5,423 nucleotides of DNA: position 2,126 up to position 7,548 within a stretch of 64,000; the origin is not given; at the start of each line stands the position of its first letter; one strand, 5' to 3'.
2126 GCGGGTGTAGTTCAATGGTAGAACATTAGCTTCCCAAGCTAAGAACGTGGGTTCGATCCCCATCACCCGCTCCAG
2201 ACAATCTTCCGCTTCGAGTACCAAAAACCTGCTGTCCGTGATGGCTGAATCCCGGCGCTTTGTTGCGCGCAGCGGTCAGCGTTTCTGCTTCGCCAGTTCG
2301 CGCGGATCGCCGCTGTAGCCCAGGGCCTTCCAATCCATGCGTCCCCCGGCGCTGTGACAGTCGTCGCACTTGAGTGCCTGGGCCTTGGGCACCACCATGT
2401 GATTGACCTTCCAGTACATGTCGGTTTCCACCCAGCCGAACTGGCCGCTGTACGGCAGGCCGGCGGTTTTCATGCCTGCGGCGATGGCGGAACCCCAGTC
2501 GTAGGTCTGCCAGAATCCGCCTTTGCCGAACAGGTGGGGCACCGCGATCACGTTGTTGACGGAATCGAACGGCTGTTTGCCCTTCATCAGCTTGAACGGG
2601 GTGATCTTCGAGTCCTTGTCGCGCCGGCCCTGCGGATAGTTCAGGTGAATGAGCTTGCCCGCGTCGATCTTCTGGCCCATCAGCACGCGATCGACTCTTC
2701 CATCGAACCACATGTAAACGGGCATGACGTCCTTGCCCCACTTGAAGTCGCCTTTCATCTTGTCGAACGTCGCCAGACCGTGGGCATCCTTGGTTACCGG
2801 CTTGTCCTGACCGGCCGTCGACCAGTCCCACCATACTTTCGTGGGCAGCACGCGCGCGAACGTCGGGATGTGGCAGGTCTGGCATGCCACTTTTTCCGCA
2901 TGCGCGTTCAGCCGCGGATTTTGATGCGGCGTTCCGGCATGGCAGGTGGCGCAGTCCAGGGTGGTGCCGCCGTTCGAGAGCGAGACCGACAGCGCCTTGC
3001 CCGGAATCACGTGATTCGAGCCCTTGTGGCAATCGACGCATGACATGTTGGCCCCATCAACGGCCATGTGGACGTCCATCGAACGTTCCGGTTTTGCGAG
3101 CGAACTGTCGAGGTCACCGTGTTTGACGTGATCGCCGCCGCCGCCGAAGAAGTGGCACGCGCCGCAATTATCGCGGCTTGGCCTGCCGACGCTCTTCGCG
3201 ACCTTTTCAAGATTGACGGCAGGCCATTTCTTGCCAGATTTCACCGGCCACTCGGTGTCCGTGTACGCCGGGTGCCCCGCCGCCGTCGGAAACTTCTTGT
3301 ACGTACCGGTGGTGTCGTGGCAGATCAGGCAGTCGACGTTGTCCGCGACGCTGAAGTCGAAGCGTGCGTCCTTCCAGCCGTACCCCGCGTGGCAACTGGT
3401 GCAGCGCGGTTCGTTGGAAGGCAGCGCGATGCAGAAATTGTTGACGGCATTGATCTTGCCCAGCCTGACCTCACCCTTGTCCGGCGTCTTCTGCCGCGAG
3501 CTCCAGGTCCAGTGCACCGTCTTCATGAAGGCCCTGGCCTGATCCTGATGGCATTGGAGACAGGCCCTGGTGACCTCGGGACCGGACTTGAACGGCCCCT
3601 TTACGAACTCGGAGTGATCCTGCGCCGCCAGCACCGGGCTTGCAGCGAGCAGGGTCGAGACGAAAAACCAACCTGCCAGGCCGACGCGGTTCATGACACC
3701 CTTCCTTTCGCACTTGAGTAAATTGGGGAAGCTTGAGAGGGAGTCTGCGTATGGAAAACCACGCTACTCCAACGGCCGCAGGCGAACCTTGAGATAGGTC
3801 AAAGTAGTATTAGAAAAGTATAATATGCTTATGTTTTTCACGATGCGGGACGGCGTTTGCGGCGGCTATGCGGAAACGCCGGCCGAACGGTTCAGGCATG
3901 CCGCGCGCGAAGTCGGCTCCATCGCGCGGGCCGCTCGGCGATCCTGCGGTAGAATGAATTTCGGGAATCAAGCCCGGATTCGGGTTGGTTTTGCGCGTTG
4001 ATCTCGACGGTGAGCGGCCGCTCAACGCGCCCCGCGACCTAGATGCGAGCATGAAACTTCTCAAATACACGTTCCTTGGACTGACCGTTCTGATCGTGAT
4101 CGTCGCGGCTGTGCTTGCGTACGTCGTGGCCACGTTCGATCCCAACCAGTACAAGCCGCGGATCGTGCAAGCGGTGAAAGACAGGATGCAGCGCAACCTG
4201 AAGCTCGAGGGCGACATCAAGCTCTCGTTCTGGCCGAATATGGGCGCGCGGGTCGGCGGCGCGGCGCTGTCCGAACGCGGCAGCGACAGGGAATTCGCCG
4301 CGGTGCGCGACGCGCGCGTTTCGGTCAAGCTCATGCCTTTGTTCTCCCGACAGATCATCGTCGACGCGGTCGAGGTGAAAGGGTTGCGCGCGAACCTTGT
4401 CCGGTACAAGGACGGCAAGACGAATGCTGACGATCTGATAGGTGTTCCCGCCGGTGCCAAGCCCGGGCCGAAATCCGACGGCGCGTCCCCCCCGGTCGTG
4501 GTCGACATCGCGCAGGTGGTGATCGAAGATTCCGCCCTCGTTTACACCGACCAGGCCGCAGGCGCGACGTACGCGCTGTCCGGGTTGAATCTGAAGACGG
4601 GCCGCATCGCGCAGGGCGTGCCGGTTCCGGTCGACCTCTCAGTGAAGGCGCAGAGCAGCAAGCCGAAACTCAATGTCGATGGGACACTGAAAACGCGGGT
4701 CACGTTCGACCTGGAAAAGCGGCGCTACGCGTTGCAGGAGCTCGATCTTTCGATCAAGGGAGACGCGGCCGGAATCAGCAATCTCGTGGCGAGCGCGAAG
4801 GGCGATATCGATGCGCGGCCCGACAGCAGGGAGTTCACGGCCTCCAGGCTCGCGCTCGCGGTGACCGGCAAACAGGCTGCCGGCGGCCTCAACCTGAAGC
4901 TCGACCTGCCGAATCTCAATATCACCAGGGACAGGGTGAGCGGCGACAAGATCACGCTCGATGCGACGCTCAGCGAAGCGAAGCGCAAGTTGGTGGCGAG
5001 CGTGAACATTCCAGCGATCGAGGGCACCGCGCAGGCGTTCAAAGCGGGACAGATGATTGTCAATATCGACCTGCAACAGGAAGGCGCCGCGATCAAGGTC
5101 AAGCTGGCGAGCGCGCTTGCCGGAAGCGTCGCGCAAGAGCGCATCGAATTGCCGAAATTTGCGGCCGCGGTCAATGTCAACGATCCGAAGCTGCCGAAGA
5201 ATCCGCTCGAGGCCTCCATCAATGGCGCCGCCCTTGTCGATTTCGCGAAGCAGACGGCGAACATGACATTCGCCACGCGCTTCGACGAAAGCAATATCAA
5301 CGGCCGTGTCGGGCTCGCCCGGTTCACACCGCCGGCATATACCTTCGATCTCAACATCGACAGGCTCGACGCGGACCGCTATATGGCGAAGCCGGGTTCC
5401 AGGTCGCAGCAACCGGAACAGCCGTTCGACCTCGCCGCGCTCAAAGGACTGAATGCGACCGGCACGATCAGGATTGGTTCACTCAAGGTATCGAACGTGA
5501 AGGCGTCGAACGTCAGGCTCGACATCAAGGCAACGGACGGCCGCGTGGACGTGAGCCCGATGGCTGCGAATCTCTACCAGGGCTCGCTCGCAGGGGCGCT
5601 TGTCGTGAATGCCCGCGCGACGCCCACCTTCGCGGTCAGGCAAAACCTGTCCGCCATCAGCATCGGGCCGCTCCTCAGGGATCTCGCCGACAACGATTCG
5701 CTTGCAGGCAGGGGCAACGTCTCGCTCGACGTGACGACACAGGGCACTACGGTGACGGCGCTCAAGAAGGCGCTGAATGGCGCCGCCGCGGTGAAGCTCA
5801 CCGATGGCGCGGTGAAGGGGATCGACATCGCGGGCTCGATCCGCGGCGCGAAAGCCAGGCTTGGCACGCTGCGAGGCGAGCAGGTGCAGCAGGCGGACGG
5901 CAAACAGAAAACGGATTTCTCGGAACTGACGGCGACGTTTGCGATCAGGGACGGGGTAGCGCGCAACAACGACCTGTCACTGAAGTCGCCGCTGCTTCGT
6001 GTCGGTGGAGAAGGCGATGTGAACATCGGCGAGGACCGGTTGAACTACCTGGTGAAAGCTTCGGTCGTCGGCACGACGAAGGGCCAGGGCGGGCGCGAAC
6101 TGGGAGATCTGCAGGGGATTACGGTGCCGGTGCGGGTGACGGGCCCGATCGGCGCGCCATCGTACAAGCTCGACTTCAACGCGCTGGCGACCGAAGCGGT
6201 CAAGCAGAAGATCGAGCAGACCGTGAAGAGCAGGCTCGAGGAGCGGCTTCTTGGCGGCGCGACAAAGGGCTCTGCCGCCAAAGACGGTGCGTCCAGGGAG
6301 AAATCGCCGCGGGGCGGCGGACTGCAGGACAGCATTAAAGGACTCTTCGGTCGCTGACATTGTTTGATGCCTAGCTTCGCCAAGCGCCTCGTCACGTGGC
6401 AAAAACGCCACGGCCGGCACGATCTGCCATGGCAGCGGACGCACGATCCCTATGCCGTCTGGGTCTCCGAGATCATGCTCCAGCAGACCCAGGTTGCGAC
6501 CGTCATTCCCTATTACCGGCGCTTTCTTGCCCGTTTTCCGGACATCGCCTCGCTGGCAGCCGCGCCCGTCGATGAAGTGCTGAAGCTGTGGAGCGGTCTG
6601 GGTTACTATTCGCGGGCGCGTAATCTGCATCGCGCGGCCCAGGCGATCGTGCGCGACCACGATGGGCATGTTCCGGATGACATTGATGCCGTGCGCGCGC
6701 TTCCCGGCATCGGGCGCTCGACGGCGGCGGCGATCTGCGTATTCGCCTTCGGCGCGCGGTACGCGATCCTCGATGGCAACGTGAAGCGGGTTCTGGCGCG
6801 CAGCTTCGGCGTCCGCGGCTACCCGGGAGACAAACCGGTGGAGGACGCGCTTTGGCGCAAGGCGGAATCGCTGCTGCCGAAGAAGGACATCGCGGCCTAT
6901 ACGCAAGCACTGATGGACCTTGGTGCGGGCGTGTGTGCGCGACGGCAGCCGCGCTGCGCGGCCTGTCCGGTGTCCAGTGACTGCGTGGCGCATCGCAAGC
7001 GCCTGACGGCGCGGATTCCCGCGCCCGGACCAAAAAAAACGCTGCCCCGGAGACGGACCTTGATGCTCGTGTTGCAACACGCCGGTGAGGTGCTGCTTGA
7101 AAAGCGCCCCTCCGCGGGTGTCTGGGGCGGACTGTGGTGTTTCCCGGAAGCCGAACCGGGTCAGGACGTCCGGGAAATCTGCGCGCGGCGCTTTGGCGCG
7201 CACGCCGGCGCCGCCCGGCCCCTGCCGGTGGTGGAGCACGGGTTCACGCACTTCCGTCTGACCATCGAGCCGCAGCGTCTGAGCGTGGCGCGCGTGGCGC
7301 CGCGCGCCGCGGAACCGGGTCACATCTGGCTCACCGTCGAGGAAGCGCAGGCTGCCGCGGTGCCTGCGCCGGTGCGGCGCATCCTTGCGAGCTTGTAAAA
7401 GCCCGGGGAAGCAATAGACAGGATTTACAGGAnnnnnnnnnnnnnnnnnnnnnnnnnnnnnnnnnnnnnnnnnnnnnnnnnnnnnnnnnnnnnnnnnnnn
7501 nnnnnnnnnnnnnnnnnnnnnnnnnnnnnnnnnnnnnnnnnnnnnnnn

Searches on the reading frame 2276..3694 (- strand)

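Call 68: search_protein_families(library=pfam, proteins=[window:2276-3694:-], max_evalue=0.00001)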
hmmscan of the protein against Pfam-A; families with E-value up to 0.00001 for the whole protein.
window:2276-3694:- (472 aa): 5 families
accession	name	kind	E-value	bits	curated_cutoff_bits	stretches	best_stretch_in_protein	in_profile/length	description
PF11783.13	Cytochrome_cB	-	4.9e-65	219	22.1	1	286-449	1-172/173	Cytochrome c bacterial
PF14522.11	Cytochrome_C7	-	5.1e-14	52.3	24.8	1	207-275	6-66/67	Cytochrome c7 and related cytochrome c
PF14537.11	Cytochrom_c3_2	-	1.7e-08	35.2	25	0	245-275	6-33/79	Cytochrome c3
PF22113.1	Mtrc-MtrF_II-IV_dom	-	5.5e-08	33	30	0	37-130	76-167/176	Outer membrane cytochrome MtrC/MtrF-like, domains II/IV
PF09699.15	Paired_CXXCH_1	-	6e-06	26.3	20.6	0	247-275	8-36/41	Doubled CXXCH motif (Paired_CXXCH_1)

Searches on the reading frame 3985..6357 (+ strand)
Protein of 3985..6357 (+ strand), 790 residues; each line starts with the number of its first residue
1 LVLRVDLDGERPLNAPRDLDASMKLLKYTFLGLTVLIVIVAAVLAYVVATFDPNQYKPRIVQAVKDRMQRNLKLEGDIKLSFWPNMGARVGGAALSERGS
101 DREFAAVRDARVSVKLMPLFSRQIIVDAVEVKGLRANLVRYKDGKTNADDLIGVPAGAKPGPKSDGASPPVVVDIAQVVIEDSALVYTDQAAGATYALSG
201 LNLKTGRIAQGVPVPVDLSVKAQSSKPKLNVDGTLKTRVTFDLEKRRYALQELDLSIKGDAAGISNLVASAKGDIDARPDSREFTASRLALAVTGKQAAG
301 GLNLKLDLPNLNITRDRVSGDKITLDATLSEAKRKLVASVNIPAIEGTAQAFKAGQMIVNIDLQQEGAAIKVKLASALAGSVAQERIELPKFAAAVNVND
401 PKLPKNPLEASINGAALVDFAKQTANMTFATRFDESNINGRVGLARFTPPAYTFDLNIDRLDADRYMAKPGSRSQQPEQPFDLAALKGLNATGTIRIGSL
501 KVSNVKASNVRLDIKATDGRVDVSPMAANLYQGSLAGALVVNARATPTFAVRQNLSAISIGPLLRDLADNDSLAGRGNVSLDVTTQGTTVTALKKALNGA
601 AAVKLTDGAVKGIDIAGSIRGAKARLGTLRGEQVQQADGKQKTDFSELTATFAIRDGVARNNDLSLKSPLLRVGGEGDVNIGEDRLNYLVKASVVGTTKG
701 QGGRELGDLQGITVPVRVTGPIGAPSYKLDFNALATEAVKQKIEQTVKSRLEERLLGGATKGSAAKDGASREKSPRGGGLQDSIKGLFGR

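Call 68: search_protein_families(library=pfam, proteins=[window:3985-6357:+], max_evalue=0.00001)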
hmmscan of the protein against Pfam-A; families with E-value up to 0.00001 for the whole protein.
window:3985-6357:+ (790 aa): 3 families
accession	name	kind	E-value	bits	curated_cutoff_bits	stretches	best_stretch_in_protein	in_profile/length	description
PF05170.20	AsmA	-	3.9e-66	224.6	29.8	1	24-664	3-607/607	AsmA family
PF05359.17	DUF748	-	7.8e-16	57.8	50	1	35-489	19-373/1037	Domain of Unknown Function (DUF748)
PF13116.12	YhdP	-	2.1e-09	36.3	46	0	431-692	913-1175/1224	YhdP protein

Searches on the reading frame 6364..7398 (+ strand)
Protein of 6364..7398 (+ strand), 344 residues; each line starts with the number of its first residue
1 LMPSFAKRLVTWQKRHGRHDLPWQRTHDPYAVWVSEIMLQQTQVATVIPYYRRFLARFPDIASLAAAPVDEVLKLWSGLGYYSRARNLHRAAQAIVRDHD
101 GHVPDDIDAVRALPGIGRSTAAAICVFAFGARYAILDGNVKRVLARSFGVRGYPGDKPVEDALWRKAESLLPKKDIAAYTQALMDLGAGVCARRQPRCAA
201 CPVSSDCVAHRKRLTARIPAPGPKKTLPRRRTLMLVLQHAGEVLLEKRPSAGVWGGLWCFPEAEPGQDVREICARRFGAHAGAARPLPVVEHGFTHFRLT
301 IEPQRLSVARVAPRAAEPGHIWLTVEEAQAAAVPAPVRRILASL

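Call 68: search_protein_families(library=pfam, proteins=[window:6364-7398:+], max_evalue=0.00001)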
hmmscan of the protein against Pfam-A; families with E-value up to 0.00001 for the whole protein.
window:6364-7398:+ (344 aa): 2 families
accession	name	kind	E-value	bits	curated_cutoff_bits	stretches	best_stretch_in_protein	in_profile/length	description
PF14815.12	NUDIX_4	-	8.1e-25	87.3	35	1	234-342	3-112/113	NUDIX domain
PF00730.31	HhH-GPD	-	3e-23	82.6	26.2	1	34-167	1-106/108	HhH-GPD superfamily base excision DNA repair protein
